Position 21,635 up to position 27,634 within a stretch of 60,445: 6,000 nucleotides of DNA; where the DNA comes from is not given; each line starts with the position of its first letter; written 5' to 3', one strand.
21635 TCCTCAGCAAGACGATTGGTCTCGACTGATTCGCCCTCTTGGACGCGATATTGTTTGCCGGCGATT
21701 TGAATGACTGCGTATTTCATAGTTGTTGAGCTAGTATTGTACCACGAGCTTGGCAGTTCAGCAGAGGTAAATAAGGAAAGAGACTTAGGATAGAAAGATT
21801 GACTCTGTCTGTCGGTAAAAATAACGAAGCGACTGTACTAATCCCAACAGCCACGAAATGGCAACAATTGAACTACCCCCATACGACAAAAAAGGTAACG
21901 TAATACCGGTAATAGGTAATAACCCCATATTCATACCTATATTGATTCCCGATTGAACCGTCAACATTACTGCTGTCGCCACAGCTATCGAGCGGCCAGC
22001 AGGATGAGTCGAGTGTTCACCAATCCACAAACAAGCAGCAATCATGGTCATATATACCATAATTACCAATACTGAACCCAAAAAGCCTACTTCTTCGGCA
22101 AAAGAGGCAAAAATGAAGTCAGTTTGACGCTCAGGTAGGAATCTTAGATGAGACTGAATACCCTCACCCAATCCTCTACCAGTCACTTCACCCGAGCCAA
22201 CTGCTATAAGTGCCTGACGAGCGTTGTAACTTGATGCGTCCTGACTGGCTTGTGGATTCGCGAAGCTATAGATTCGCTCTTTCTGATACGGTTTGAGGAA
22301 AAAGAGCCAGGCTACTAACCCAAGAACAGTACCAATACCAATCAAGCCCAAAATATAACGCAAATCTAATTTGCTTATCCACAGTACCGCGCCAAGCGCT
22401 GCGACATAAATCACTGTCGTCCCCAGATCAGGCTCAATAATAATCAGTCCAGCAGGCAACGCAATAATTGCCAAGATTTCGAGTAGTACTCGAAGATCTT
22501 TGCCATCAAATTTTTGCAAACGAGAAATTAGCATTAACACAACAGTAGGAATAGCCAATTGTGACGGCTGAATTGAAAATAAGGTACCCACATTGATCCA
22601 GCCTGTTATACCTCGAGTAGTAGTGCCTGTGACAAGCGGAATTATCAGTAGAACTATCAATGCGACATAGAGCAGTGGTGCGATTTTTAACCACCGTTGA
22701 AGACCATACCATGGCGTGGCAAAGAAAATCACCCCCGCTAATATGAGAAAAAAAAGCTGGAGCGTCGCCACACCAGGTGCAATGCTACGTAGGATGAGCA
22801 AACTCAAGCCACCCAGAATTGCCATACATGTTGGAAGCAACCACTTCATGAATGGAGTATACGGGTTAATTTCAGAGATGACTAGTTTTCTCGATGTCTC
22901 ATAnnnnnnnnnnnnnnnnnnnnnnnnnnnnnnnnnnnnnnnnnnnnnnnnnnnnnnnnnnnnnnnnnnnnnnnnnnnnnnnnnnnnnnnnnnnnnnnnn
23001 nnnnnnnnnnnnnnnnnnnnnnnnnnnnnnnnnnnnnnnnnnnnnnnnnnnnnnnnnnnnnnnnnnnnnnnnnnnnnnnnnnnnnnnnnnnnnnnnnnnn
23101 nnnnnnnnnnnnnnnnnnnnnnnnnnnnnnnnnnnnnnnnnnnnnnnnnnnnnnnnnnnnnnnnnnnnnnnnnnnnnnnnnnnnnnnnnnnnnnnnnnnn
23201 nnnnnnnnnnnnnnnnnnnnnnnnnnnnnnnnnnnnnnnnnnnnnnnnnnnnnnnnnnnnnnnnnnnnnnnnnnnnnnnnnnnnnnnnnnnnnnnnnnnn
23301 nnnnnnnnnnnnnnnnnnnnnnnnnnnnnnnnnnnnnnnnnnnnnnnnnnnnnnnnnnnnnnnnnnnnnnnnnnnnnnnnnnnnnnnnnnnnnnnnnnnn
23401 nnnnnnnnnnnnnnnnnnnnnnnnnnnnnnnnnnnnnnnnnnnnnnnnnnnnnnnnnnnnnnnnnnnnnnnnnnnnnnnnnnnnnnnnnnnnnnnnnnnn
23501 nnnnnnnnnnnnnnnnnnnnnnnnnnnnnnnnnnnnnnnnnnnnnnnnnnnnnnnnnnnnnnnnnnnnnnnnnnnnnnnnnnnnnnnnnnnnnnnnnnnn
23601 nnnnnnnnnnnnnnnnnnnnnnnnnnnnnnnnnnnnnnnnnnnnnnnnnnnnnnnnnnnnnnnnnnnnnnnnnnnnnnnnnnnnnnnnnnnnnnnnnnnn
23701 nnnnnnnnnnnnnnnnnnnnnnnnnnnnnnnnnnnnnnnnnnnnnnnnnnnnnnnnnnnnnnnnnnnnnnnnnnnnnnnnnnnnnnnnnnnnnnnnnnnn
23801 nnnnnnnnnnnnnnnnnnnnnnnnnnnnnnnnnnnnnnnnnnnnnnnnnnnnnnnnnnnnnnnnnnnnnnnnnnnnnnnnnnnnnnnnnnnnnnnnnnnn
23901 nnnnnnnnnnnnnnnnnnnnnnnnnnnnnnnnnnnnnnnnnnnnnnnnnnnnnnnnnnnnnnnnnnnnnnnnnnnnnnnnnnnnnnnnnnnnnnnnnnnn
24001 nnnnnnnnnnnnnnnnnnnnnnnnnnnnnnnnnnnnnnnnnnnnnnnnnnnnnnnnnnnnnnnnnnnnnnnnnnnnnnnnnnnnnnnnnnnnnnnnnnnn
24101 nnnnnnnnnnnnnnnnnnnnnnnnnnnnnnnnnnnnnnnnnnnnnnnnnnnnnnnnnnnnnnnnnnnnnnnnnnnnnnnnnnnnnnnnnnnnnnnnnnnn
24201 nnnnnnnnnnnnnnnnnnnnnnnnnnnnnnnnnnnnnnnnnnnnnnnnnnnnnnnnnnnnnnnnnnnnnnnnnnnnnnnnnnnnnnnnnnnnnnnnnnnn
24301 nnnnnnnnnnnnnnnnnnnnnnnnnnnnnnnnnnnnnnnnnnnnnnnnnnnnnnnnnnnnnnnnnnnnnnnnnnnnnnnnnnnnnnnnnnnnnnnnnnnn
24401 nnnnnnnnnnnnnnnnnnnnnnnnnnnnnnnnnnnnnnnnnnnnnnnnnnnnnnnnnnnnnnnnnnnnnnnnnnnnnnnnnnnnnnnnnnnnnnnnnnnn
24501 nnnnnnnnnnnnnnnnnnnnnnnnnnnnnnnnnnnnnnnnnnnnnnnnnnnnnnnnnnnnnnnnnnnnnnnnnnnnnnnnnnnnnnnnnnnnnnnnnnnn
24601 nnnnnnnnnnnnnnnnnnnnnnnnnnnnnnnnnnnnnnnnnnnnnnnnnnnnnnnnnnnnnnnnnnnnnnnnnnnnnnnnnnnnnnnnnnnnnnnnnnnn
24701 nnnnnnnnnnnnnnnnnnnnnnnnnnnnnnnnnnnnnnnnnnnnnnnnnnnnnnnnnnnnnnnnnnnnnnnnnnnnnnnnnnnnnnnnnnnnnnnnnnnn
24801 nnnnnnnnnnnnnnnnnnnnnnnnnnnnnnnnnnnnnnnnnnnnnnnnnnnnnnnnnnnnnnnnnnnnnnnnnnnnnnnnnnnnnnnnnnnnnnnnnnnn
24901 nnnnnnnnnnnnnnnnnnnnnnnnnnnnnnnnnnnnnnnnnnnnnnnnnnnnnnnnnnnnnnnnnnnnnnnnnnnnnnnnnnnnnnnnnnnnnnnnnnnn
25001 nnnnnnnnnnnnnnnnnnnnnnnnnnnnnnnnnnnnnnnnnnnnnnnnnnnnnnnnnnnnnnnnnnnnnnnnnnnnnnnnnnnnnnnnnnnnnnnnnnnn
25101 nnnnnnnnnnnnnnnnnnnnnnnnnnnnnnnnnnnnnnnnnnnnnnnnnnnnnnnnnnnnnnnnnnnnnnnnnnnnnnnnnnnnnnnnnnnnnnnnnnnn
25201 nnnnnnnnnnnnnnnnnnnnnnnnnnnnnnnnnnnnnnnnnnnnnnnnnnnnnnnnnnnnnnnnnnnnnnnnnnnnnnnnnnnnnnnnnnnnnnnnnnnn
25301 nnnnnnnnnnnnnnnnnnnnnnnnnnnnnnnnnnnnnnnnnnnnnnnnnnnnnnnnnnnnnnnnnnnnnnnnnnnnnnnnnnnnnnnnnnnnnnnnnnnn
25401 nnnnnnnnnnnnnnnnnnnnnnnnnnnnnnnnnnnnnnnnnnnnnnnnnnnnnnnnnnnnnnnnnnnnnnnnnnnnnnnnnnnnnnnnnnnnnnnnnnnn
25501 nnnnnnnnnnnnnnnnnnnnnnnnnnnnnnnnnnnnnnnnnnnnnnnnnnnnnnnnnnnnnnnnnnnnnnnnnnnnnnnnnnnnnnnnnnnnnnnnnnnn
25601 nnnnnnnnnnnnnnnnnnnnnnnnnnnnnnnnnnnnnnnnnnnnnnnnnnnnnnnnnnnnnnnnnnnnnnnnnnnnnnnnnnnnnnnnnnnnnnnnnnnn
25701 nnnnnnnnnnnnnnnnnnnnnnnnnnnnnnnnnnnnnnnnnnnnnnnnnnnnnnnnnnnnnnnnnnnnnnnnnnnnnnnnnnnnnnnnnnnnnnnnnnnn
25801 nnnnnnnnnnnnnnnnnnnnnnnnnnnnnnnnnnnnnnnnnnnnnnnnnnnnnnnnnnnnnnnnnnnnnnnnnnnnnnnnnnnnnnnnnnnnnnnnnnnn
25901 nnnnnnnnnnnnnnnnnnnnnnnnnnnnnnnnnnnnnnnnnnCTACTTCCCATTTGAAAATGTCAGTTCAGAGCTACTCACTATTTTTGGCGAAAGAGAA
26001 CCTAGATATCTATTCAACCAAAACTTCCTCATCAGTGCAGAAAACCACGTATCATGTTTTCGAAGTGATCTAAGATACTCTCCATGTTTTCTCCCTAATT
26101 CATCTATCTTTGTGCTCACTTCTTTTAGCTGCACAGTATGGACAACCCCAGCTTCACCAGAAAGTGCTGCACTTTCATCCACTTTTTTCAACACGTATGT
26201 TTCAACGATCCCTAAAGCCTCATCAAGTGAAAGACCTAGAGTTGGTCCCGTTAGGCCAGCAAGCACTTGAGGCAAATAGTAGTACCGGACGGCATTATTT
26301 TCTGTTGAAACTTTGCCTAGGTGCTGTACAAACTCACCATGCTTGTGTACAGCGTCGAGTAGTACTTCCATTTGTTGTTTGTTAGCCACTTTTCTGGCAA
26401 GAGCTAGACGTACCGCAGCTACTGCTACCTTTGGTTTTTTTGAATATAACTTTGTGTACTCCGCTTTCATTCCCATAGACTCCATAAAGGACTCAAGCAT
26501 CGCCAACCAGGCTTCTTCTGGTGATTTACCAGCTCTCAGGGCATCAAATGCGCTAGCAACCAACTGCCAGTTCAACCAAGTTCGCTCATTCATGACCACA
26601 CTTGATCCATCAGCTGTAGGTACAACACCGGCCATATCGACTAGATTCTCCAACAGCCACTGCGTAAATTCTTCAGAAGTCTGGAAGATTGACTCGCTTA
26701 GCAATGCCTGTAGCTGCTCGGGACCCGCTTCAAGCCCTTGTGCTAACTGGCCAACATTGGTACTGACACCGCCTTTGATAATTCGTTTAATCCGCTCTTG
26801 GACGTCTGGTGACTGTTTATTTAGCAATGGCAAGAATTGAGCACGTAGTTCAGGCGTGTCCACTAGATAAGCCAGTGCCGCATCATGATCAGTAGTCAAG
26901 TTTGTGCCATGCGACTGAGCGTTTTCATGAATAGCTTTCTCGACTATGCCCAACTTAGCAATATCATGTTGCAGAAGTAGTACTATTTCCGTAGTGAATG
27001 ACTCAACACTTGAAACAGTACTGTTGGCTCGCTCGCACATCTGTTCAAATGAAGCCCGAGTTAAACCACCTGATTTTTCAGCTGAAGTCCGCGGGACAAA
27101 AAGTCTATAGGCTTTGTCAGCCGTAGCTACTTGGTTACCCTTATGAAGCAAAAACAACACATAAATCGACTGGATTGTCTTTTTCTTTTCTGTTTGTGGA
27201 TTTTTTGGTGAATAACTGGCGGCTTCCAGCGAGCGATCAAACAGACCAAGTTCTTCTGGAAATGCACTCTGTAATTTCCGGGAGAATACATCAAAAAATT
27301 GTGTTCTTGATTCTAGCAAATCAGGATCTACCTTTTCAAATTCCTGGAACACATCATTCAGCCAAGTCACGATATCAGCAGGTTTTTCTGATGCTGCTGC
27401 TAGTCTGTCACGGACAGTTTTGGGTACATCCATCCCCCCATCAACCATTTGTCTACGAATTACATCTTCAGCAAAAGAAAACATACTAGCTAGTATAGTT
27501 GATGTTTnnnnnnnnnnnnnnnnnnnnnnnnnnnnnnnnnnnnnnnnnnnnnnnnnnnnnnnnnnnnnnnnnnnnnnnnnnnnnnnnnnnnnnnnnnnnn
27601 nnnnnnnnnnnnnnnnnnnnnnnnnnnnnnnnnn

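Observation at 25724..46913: A shared minimal T-box architecture: 6-bp stem plus C-N-[codon]-A hexaloop, reprogrammed for Ile and Gly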

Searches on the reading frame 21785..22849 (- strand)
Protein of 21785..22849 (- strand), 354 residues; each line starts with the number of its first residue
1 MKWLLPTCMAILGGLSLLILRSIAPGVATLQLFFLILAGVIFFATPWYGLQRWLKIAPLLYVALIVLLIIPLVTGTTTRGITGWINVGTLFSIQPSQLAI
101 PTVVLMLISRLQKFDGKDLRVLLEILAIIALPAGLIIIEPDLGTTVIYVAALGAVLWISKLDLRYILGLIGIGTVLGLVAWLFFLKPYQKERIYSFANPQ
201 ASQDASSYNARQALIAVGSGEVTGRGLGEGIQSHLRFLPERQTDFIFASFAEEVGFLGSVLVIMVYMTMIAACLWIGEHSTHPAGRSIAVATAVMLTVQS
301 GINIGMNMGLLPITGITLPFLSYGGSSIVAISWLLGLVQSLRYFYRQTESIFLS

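Call 11: search_protein_families(library=ncbifam, proteins=[window:21785-22849:-])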
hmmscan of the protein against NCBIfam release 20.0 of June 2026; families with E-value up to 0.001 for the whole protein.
window:21785-22849:- (354 aa): 6 families
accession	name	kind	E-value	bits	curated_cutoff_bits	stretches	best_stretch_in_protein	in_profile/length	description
TIGR02210.1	rodA_shape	equivalog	1e-89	301.1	336.7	1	3-342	2-353/357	rod shape-determining protein RodA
TIGR02614.1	ftsW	equivalog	3.4e-75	253.3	337.5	1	28-340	38-352/357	putative lipid II flippase FtsW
TIGR02615.1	spoVE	exception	4e-50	171.3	448.8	1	36-333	49-344/354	stage V sporulation protein E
NF008060.0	PRK10794.1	equivalog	6.8e-50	170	590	1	55-342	73-360/370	peptidoglycan glycosyltransferase MrdB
NF008042.0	PRK10774.1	equivalog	1.8e-45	155.7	493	1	33-346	78-393/405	cell division protein FtsW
NF037961.1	RodA_shape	subfamily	5.9e-44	151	150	2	203-335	269-401/415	rod shape-determining protein RodA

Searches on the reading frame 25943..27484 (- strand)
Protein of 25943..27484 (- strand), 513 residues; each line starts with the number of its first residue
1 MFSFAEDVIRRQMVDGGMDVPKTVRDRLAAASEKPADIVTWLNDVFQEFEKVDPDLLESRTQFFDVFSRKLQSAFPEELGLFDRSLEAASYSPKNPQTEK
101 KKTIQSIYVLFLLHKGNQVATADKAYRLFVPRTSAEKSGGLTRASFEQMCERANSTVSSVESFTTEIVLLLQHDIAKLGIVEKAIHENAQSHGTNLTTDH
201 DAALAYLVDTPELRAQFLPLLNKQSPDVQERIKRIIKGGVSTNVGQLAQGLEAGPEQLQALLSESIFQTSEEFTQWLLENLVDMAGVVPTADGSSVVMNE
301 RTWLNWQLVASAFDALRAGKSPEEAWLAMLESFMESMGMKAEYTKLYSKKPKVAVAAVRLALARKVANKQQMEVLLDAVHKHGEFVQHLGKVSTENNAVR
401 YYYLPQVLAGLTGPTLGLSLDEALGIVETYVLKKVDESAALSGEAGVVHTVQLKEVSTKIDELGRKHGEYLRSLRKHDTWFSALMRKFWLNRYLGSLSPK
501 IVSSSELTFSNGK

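Call 11: search_protein_families(library=ncbifam, proteins=[window:25943-27484:-])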
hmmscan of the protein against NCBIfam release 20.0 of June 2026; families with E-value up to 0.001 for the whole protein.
window:25943-27484:- (513 aa): 0 families

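Call 47: search_protein_families(library=pfam, proteins=[window:25943-27484:-], max_evalue=0.00001)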
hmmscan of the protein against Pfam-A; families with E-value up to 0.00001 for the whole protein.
window:25943-27484:- (513 aa): 1 family
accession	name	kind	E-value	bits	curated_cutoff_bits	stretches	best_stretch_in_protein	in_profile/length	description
PF20717.2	DUF6829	-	1.7e-16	60.4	27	1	124-453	63-389/408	Family of unknown function (DUF6829)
